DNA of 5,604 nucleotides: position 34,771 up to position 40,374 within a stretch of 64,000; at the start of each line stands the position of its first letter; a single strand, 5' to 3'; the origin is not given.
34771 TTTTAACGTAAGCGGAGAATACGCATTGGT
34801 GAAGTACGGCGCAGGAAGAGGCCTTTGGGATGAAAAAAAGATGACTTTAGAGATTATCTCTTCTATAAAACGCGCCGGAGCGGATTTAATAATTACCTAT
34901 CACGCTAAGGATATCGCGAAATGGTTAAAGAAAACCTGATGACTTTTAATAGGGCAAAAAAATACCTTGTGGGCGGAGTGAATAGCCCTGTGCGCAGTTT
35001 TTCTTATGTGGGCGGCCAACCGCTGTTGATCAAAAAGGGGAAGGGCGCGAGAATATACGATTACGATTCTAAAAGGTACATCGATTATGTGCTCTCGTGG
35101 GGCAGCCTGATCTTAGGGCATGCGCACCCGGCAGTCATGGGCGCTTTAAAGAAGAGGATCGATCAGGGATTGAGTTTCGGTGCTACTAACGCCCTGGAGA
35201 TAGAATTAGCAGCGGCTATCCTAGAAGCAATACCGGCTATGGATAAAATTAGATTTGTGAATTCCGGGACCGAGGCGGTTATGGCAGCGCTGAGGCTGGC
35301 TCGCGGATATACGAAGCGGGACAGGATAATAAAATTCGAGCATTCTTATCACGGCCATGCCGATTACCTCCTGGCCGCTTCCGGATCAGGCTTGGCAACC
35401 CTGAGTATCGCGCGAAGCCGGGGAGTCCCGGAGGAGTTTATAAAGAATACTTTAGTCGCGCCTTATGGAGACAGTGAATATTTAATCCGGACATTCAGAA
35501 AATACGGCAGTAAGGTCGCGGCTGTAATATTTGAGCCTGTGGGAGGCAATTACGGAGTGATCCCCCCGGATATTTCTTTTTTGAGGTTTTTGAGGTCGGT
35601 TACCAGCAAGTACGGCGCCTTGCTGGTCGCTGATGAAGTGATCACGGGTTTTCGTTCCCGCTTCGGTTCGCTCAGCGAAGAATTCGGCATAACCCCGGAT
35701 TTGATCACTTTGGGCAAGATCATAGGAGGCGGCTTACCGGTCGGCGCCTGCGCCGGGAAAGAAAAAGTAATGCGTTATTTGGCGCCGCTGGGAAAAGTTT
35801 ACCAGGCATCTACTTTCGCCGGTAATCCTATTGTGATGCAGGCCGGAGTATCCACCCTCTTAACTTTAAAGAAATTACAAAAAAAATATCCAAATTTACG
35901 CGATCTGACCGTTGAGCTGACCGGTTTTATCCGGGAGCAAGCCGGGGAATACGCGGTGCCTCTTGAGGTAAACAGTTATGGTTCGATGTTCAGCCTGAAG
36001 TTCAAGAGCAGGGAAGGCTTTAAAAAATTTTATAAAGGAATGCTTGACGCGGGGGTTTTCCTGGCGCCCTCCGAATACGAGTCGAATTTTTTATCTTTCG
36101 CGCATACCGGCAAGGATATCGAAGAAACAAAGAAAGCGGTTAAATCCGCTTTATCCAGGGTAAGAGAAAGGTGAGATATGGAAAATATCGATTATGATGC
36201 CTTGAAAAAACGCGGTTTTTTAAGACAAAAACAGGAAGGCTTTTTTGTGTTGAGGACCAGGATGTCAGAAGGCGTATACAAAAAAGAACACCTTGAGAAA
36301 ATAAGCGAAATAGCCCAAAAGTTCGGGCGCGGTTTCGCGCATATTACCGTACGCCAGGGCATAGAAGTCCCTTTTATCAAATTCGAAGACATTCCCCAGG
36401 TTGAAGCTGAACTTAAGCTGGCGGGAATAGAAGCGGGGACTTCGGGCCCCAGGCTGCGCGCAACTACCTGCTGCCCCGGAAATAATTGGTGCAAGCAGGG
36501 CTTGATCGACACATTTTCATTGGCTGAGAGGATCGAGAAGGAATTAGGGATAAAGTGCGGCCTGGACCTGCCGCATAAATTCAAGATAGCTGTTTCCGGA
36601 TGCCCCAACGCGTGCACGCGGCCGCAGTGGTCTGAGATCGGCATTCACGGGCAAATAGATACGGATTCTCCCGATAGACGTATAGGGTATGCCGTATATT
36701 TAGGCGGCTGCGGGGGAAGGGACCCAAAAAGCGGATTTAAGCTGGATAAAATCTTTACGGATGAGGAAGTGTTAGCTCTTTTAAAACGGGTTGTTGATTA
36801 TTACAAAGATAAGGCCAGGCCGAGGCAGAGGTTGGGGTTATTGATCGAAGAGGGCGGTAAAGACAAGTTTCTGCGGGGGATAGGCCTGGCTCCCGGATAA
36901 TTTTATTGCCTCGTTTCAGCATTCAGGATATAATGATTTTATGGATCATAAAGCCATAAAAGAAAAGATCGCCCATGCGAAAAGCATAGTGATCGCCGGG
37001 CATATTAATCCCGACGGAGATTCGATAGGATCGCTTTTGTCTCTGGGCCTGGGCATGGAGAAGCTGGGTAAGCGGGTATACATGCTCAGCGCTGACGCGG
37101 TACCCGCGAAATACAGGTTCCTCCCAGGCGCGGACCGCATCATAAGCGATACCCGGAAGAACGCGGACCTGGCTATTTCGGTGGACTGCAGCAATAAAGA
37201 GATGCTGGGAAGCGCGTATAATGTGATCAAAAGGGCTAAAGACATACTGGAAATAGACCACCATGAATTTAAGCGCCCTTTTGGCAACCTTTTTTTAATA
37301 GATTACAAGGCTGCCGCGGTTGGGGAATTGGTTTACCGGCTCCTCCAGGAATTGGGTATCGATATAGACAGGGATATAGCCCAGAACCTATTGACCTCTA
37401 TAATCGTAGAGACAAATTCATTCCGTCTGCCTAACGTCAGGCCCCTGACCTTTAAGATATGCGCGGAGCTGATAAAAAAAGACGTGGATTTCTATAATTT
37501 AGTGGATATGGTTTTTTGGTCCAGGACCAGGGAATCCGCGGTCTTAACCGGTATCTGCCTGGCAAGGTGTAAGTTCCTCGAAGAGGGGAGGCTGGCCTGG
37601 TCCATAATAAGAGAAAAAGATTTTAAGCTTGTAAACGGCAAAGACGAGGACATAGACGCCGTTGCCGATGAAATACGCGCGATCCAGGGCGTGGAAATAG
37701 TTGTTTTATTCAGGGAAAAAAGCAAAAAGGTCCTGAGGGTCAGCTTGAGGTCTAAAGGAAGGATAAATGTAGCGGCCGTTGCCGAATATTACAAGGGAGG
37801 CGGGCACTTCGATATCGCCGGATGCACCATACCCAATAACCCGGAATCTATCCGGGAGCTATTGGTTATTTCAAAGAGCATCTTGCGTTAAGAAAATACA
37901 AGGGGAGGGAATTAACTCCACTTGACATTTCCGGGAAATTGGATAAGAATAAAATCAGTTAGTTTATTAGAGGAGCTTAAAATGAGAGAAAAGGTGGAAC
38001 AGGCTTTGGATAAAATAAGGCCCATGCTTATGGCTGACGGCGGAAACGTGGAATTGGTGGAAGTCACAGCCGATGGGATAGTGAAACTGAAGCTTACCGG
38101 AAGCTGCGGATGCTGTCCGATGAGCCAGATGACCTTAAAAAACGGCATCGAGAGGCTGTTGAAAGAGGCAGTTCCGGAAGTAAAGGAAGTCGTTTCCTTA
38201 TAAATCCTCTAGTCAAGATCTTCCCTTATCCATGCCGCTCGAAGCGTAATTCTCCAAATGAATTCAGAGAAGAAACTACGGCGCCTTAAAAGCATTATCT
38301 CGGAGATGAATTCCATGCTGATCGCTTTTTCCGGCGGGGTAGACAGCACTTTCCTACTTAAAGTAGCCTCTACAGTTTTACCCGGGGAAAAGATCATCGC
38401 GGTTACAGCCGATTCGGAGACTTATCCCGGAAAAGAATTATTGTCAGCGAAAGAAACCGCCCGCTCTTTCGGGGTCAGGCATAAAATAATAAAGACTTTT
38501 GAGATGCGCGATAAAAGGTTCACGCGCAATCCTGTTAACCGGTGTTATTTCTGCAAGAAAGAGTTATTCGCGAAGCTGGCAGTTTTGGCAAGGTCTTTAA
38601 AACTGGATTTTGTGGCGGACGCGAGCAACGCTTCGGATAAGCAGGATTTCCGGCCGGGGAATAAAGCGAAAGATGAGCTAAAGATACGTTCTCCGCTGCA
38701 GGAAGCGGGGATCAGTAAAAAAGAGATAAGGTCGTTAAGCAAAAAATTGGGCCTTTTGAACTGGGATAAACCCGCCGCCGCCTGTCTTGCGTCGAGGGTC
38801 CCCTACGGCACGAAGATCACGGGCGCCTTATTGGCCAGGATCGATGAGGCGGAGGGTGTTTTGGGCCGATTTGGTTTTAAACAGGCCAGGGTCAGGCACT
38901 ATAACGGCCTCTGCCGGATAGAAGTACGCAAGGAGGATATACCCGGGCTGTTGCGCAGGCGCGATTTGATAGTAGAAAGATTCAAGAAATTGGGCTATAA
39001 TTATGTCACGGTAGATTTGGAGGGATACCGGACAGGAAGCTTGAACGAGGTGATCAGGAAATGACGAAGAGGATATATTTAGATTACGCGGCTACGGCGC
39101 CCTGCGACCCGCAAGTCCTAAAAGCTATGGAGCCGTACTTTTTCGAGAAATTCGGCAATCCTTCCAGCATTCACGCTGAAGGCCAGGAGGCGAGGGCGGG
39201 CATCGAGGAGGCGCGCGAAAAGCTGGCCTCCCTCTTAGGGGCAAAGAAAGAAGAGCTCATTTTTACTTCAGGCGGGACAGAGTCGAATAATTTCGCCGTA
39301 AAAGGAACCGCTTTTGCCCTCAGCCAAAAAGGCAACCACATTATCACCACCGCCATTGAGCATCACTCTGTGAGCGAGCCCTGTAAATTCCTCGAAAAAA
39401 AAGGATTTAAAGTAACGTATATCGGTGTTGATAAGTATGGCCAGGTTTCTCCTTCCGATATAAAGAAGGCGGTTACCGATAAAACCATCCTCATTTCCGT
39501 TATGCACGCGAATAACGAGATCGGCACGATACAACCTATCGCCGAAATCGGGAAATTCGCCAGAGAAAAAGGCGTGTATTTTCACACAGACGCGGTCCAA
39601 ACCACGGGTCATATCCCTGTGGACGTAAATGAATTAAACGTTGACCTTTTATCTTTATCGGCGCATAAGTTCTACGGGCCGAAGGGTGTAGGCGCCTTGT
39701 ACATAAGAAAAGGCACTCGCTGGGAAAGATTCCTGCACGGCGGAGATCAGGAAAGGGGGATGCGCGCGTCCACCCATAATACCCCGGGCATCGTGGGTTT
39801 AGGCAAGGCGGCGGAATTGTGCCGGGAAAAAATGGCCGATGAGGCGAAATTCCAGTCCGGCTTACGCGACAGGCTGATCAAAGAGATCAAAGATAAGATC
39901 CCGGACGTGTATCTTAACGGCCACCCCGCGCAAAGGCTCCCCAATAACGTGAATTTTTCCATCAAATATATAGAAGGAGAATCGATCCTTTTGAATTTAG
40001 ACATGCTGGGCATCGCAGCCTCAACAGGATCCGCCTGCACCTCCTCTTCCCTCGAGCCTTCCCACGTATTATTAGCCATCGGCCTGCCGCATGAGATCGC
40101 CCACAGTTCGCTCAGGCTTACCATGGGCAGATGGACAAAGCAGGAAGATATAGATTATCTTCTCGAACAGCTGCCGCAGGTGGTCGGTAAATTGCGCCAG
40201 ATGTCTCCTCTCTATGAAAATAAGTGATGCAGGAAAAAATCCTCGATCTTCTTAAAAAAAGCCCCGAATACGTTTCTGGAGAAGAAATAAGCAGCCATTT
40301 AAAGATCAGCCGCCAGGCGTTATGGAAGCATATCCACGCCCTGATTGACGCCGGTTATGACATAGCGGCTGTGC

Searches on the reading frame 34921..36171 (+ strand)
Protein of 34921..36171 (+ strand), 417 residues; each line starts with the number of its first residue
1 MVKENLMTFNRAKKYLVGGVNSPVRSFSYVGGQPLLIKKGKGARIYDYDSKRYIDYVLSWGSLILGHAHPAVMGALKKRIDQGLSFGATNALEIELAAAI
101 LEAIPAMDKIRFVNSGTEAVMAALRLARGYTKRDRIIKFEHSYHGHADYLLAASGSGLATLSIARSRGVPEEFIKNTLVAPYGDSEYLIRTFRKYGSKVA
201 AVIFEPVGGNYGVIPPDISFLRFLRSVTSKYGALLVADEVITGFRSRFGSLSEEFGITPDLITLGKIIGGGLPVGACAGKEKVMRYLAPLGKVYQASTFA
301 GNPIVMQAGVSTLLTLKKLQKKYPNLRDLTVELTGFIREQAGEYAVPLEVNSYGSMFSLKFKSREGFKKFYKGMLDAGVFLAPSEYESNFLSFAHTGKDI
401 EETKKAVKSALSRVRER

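Call 87: search_protein_families(library=pfam, proteins=[window:34921-36171:+], max_evalue=1e-8)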
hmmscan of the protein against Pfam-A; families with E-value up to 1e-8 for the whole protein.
window:34921-36171:+ (417 aa): 1 family
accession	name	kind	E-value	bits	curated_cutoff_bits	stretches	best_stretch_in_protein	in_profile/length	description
PF00202.27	Aminotran_3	-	4.9e-73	246.6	30.5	1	34-384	10-374/403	Aminotransferase class-III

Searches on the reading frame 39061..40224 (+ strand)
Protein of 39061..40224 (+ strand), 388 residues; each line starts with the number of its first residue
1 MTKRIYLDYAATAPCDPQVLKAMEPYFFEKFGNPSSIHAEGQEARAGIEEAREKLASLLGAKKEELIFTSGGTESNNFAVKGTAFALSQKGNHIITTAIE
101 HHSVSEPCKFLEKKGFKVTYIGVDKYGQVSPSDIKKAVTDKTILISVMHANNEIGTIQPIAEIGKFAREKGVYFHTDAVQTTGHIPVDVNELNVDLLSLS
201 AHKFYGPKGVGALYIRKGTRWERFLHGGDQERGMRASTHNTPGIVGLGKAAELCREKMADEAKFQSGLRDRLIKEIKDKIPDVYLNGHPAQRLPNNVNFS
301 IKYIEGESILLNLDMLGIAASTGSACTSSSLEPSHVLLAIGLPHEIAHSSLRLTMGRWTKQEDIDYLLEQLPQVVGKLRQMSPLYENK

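Call 70: search_protein_families(library=pfam, proteins=[window:39061-40224:+], max_evalue=0.00001)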
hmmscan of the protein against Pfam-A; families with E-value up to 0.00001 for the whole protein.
window:39061-40224:+ (388 aa): 4 families
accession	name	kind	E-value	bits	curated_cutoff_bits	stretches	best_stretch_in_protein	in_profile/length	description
PF00266.25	Aminotran_5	-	2.3e-91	307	21.5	1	5-367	1-371/371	Aminotransferase class-V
PF01212.27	Beta_elim_lyase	-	2e-08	34.3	27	1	50-179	36-170/288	Beta-eliminating lyase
PF01041.23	DegT_DnrJ_EryC1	-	3.7e-08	33.4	19.8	1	53-183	31-151/360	DegT/DnrJ/EryC1/StrS aminotransferase family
PF01053.26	Cys_Met_Meta_PP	-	3.4e-06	26.3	27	1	53-206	59-201/381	Cys/Met metabolism PLP-dependent enzyme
